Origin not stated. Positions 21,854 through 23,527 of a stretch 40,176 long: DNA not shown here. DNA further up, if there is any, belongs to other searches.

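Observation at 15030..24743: Candidate undescribed N-heterocycle catabolic operon: BMP ABC importer + two AtzD/barbiturase-family enzymes + AS amidase + CoA-transferase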

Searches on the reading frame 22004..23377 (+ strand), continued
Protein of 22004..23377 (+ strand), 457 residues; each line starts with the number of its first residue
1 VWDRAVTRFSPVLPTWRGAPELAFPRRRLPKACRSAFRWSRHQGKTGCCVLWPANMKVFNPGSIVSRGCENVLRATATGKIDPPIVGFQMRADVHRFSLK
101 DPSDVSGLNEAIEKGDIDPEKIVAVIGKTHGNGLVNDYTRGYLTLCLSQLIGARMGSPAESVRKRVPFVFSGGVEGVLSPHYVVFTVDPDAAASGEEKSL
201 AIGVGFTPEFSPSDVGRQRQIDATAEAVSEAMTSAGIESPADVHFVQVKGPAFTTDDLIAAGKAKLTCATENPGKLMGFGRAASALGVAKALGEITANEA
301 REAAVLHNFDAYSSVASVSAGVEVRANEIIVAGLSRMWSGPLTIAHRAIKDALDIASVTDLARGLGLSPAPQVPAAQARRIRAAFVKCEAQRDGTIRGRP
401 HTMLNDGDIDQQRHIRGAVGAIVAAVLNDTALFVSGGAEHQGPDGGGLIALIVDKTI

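Call 57: search_solved_structures(query=L012:11107-12327:+, max_evalue=1e-8)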
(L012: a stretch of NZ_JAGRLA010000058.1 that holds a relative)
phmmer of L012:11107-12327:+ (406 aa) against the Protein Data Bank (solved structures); distinct sequences matched with E-value up to 1e-8: 14.
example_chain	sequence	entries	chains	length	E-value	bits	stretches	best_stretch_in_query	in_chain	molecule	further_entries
5eow_A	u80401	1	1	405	1.4e-16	63.8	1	9-362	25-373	6-hydroxynicotinate 3-monooxygenase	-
8uiq_A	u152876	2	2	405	1.9e-16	63.3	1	9-362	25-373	6-hydroxynicotinate 3-monooxygenase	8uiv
3rp6_A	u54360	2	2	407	1.3e-15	60.5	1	7-371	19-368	flavoprotein monooxygenase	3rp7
3rp8_A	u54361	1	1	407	1.9e-15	60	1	7-371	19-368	flavoprotein monooxygenase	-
8rqh_A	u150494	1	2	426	4.8e-14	55.4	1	11-367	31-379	Tropone 2-monooxygenase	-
4bk3_A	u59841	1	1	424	5.2e-12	48.7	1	12-334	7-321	PROBABLE SALICYLATE MONOOXYGENASE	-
4bjy_A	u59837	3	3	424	5.6e-12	48.6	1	12-334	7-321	PROBABLE SALICYLATE MONOOXYGENASE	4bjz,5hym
4bk2_A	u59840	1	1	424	5.8e-12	48.5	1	12-334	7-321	PROBABLE SALICYLATE MONOOXYGENASE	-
4bk1_A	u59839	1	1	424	6.4e-12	48.4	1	12-334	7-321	PROBABLE SALICYLATE MONOOXYGENASE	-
6pvf_A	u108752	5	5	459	7.4e-11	44.9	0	301-361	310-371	FAD monooxygenase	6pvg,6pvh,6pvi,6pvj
8r2t_A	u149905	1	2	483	1.3e-10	44.1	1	3-330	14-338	FAD-binding domain-containing protein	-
7cp6_A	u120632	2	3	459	3.7e-10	42.6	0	300-346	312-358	MAK1-like monooxygenase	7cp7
6bz5_A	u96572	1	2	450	1.7e-09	40.4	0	299-359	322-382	Salicylate hydroxylase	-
8x38_A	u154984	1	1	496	2.6e-09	39.8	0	166-352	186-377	Decarboxylative Vanillate 1-Hydroxylase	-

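Call 60: search_protein_families(library=ncbifam, proteins=[L028:10010-11098:+, L065:4812-5882:+, L007:5138-5908:+], max_evalue=1e-20)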
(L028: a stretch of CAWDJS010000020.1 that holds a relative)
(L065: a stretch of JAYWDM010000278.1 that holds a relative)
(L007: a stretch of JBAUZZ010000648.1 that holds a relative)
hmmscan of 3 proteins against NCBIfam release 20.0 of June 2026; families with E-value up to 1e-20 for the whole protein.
L028:10010-11098:+ (363 aa): 2 families
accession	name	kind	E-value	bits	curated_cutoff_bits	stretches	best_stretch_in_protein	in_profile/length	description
NF052395.1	CyanAcHdlAtzD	equivalog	6.6e-147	489.2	360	1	1-362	4-363/364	cyanuric acid amidohydrolase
TIGR02714.1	amido_AtzD_TrzD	subfamily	1.4e-120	402.6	153.1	1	1-362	3-365/366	ring-opening amidohydrolase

L065:4812-5882:+ (357 aa): 2 families
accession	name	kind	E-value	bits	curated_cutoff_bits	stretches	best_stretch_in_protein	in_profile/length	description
NF052395.1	CyanAcHdlAtzD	equivalog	4.2e-159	529.3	360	1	1-357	2-361/364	cyanuric acid amidohydrolase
TIGR02714.1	amido_AtzD_TrzD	subfamily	9.3e-158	525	153.1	1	1-357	1-363/366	ring-opening amidohydrolase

L007:5138-5908:+ (256 aa): 53 families (the best 25 are shown)
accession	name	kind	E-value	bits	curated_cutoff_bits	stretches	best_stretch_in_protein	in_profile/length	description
NF004796.0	PRK06144.1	subfamily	5.3e-103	344.1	272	1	3-256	7-262/262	enoyl-CoA hydratase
NF004781.0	PRK06127.1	subfamily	9.9e-53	179.5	291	1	5-256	12-269/269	enoyl-CoA hydratase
NF005803.0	PRK07658.1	equivalog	1.1e-40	139.7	313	1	6-255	4-256/257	enoyl-CoA hydratase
NF004475.0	PRK05809.1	subfamily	2.8e-39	135.2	394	1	5-217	5-216/260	short-chain-enoyl-CoA hydratase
NF051848.1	EnCoAHydtEchA19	equivalog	7.6e-38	130.5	400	1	9-256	5-258/258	enoyl-CoA hydratase EchA19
NF006007.0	PRK08138.1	subfamily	2.3e-37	128.8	355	1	9-256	13-261/261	enoyl-CoA hydratase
NF005802.0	PRK07657.1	equivalog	3.5e-37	128.3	363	1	10-255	10-259/260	enoyl-CoA hydratase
NF008506.0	PRK11423.1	equivalog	8.2e-37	127.1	257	1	4-256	4-261/261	methylmalonyl-CoA decarboxylase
NF007239.0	PRK09674.1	equivalog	9.7e-37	126.8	371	1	7-256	7-257/257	2,3-dehydroadipyl-CoA hydratase PaaF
NF005891.0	PRK07854.1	equivalog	9.6e-36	123.6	237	1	5-256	1-243/243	enoyl-CoA hydratase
NF042430.2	EnCoAhydt_DpgD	equivalog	8.3e-35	120.5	400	1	9-256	2-258/258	enoyl-CoA-hydratase DpgD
NF006699.0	PRK09245.1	subfamily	1e-33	116.8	354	1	5-255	4-265/266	crotonase/enoyl-CoA hydratase family protein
NF005675.0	PRK07468.1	equivalog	1.3e-33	116.9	350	1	11-255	12-261/262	crotonase/enoyl-CoA hydratase family protein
NF004795.0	PRK06143.1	subfamily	1.8e-33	116.2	283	1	10-217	15-220/260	enoyl-CoA hydratase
TIGR02280.1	PaaB1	equivalog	7.2e-33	114.2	345.15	1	9-256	4-256/256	2-(1,2-epoxy-1,2-dihydrophenyl)acetyl-CoA isomerase PaaG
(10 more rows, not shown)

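Call 74: search_solved_structures(query=L007:5138-5908:+, max_evalue=1e-15, show_alignments=1)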
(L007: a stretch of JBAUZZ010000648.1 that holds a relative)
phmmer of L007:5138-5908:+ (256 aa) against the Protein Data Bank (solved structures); distinct sequences matched with E-value up to 1e-15: 105 (the best 60 are shown).
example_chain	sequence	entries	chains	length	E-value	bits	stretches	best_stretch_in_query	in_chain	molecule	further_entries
5zai_A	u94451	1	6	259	6.5e-33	117.7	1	13-255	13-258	3-hydroxypropionyl-coenzyme A dehydratase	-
4wcz_A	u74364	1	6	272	2.6e-30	109.2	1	11-251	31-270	Enoyl-CoA hydratase/isomerase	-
4k2n_A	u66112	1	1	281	1.2e-29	107.1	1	7-255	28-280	Enoyl-CoA hydratase/carnithine racemase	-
8uja_B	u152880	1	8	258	1.4e-29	106.8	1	9-251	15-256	T33-fn10: engineered enoyl-CoA hydratase/isomerase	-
4olq_A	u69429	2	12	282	1.7e-29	106.5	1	11-252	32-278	Enoyl-CoA hydratase/isomerase family protein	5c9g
4mi2_A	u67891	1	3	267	6.5e-29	104.6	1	10-255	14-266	Putative enoyl-CoA hydratase/isomerase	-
5z7r_A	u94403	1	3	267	2.8e-28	102.6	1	8-217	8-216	Short-chain-enoyl-CoA hydratase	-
9ula_A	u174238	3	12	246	1.3e-27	100.4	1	5-217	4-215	Enoyl-CoA hydratase/isomerase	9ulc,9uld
7eum_C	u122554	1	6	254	1.3e-27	100.4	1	5-218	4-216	Enoyl-CoA hydratase/isomerase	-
28bq_A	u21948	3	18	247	1.5e-27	100.2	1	5-217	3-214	Enoyl-CoA hydratase/isomerase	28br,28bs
4fzw_C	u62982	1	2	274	2.1e-27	99.7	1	12-256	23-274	1,2-epoxyphenylacetyl-CoA isomerase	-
3pea_A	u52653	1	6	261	2.2e-27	99.7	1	15-255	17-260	Enoyl-CoA hydratase/isomerase family protein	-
4mou_A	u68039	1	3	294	2.7e-27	99.4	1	4-253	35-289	Enoyl-CoA hydratase/isomerase family protein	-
6lvp_A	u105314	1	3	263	4.8e-27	98.5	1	9-249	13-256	Enoyl-CoA hydratase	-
2pbp_A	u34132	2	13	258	1.3e-26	97.1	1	14-255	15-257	Enoyl-CoA hydratase subunit I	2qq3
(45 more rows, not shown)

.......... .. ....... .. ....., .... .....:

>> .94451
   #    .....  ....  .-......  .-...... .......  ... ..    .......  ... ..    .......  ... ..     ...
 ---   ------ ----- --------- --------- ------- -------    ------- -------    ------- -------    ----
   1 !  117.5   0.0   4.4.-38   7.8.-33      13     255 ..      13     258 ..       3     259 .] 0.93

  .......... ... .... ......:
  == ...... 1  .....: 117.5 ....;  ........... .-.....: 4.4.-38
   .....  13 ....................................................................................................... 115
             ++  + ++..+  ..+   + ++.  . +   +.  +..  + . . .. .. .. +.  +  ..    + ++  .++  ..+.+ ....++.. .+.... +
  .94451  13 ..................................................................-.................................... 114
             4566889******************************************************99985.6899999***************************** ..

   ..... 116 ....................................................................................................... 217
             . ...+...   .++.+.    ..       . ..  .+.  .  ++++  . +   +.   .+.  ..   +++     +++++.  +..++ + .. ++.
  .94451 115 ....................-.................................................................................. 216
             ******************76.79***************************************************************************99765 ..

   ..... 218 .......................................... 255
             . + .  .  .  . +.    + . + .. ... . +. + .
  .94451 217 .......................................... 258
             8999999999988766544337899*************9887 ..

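Call 77: search_protein_families(library=pfam, proteins=[L102:65-760:-, L102:860-1540:-, L102:1744-3132:-, L102:2617-3363:+, L102:4570-5583:+, L102:4555-5562:-, L102:6537-7145:+, L102:8061-8852:+, L102:8111-9037:-, L102:890-1732:+], max_evalue=0.0001)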
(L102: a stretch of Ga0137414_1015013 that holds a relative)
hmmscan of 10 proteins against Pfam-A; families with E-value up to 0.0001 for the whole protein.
L102:65-760:- (231 aa): 1 family
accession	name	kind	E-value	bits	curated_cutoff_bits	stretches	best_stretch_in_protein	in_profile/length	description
PF09819.14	ABC_cobalt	-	2.2e-27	96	25.2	1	40-158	2-118/121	ABC-type cobalt transport system, permease component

L102:860-1540:- (226 aa): 2 families
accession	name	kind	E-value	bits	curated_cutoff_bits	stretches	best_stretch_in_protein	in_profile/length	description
PF07729.17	FCD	-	3.5e-21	76.3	24.3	1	87-207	3-123/125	FCD domain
PF00392.27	GntR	-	1.6e-13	50.5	27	1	19-75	7-64/64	Bacterial regulatory proteins, gntR family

L102:1744-3132:- (462 aa): 0 families

L102:2617-3363:+ (248 aa): 3 families
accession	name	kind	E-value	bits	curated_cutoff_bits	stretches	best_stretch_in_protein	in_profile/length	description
PF13561.12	adh_short_C2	-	1.3e-57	195.6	27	1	14-245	1-235/236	Enoyl-(Acyl carrier protein) reductase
PF00106.31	adh_short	-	4.2e-50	170.4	26.6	1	8-200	1-194/195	short chain dehydrogenase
PF08659.16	KR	-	3.9e-05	24.1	22.6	1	10-166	3-160/180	KR domain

L102:4570-5583:+ (337 aa): 7 families
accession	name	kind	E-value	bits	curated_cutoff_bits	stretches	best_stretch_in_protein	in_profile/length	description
PF01370.27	Epimerase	-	1.8e-53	181.9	20.9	1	41-267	1-240/240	NAD dependent epimerase/dehydratase family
PF16363.11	GDP_Man_Dehyd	-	3.7e-39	135.6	27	1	42-285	1-266/332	GDP-mannose 4,6 dehydratase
PF04321.23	RmlD_sub_bind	-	6e-25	88.3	27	1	39-227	1-172/287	RmlD substrate binding domain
PF01073.25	3Beta_HSD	-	6.2e-18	65.3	22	1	42-252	1-227/280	3-beta hydroxysteroid dehydrogenase/isomerase family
PF02719.21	Polysacc_synt_2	-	1e-11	45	20.2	1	41-201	1-168/293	Polysaccharide biosynthesis protein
PF07993.18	NAD_binding_4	-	5.6e-11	42.5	20.1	1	98-249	87-257/258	Male sterility protein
PF13460.12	NAD_binding_10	-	1.1e-07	32.3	27.2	1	45-186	1-132/184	NAD(P)H-binding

L102:4555-5562:- (335 aa): 0 families

L102:6537-7145:+ (202 aa): 0 families

L102:8061-8852:+ (263 aa): 0 families

L102:8111-9037:- (308 aa): 0 families

L102:890-1732:+ (280 aa): 0 families

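Call 78: search_dna_similar(query=window:22271-23377:+, collection=plasmids, mode=protein, max_rows=25)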
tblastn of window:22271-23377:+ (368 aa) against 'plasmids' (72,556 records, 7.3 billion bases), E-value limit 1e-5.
Records with a match: 132; places in all: 139; records where one place covers at least 80% of the query: 131.
Best place of each record, by identity: <60% 132.
By first word of the organism name: Rhizobium 67; Citrobacter 18; Klebsiella 10; Enterobacter 8; Pseudomonas 6; Leclercia 5; Raoultella 4; Acidithiobacillus 2; Polaromonas 1; Aminobacter 1; and 10 more.
By predicted mobility (MOB-suite, as given by PLSDB): conjugative 66; non-mobilizable 56; mobilizable 10.
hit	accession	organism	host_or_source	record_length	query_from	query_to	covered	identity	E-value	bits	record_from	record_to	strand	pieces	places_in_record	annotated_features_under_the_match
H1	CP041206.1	Rhizobium sp. NIBRBAC000502774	Genome assembly,Coal mine soil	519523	1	366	99%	47.7%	4e-81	276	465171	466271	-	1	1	ring-opening amidohydrolase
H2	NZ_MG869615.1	Polaromonas sp. E10S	Ecology Glacier, King George Island, ...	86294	2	363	98%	48.1%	4e-82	280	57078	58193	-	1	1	ring-opening amidohydrolase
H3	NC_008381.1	Rhizobium johnstonii 3841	-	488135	1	366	99%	45.4%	2e-68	240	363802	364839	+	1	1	atzD: cyanuric acid amidohydrolase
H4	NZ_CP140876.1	Rhizobium beringeri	Trifolium pratense,whole organism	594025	1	366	99%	45.4%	2e-68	240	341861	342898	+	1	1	atzD: cyanuric acid amidohydrolase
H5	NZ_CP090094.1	Rhizobium leguminosarum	Galega,Cell culture,Plant nodule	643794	1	366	99%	45.4%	2e-68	240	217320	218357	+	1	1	atzD: cyanuric acid amidohydrolase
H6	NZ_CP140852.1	Rhizobium beringeri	Trifolium pratense,whole organism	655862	1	366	99%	45.4%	2e-68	240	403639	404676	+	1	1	atzD: cyanuric acid amidohydrolase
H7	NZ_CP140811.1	Rhizobium beringeri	Trifolium pratense,whole organism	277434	1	366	99%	45.4%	3e-68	240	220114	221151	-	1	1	atzD: cyanuric acid amidohydrolase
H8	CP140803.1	Rhizobium johnstonii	Trifolium pratense,whole organism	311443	1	366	99%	45.3%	3e-53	256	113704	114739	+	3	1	none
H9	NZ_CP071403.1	Rhizobium leguminosarum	lentil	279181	1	366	99%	45.1%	9e-69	241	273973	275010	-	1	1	atzD: ring-opening amidohydrolase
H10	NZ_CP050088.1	Rhizobium leguminosarum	Trifolium pratense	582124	1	366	99%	45.1%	4e-68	239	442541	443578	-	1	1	atzD: cyanuric acid amidohydrolase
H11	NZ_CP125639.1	Rhizobium leguminosarum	Phaseolus vulgaris,Pure culture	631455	1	366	99%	45.1%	4e-68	239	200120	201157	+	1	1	atzD: cyanuric acid amidohydrolase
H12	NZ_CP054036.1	Rhizobium indicum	Pisum sativum l. (pea),Pure culture,Pea ...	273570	1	366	99%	45.1%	5e-68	239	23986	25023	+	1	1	atzD: cyanuric acid amidohydrolase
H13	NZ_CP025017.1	Rhizobium leguminosarum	Lotus corniculatus,Bacteria culture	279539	1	366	99%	45.1%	6e-68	239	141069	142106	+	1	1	atzD: cyanuric acid amidohydrolase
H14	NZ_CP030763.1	Rhizobium leguminosarum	Genomic DNA from Bacterial pure culture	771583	1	366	99%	45.1%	6e-68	239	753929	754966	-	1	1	atzD: cyanuric acid amidohydrolase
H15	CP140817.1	Rhizobium ruizarguesonis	Trifolium pratense,whole organism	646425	1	366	99%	45.1%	1e-67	238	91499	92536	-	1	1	atzD: cyanuric acid amidohydrolase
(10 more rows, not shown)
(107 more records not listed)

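Call 79: get_annotated_region(hit=H3, flank=6000)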
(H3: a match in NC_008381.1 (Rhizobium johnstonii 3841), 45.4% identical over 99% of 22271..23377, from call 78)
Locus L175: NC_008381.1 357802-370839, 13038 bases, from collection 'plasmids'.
description: Rhizobium johnstonii 3841 plasmid pRL10, complete sequence
organism: Rhizobium johnstonii 3841 (NCBI taxid 216596)
taxonomy: Bacteria; Pseudomonadota; Alphaproteobacteria; Hyphomicrobiales; Rhizobiaceae; Rhizobium; Rhizobium johnstonii; Rhizobium johnstonii 3841
host: -; source: -; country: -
typing (MOB-suite, as given by PLSDB): conjugative; replicon rep_cluster_841; relaxase MOBQ; mating-pair formation MPF_T
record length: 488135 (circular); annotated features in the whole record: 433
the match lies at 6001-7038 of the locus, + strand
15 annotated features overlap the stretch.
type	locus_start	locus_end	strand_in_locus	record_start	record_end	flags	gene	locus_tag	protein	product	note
CDS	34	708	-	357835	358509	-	-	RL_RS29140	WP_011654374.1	GntR family transcriptional regulator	-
CDS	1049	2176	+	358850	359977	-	-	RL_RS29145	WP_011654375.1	BMP family ABC transporter substrate-binding protein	-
CDS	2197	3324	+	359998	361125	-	-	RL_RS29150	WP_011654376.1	ABC transporter permease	-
CDS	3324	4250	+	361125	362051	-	-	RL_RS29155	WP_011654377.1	ABC transporter permease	-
CDS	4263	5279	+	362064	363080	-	-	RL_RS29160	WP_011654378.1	formamidase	-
CDS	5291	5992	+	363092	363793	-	-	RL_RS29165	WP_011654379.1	isochorismatase family cysteine hydrolase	-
CDS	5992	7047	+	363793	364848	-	atzD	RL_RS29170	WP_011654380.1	cyanuric acid amidohydrolase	-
CDS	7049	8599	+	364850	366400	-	-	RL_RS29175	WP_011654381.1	ABC transporter ATP-binding protein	-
CDS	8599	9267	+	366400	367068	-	-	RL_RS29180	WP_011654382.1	cysteine hydrolase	-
CDS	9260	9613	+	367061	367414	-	-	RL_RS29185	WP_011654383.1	cupin domain-containing protein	-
CDS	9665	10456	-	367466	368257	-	-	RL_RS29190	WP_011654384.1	amino acid ABC transporter ATP-binding protein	-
CDS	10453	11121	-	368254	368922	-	-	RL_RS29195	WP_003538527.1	amino acid ABC transporter permease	GO:0006865 - amino acid transport [Evidence IEA]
CDS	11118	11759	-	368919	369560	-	-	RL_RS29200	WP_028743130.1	amino acid ABC transporter permease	GO:0006865 - amino acid transport [Evidence IEA]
CDS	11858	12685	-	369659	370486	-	-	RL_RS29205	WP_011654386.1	transporter substrate-binding domain-containing protein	-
CDS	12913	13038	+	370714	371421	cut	hutC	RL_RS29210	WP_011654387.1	histidine utilization repressor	GO:0006355 - regulation of DNA-templated transcription [Evidence IEA]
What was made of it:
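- Closest known: Cyanuric acid cluster of Rhizobium leguminosarum. Same: The layout is GntR regulator, BMP-family ABC importer, AtzD-family hydrolase and a downstream amidohydrolase (L175, call 79).
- The characterised R. leguminosarum cluster has the layout GntR | BMP ABC ... atzD (call 79).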
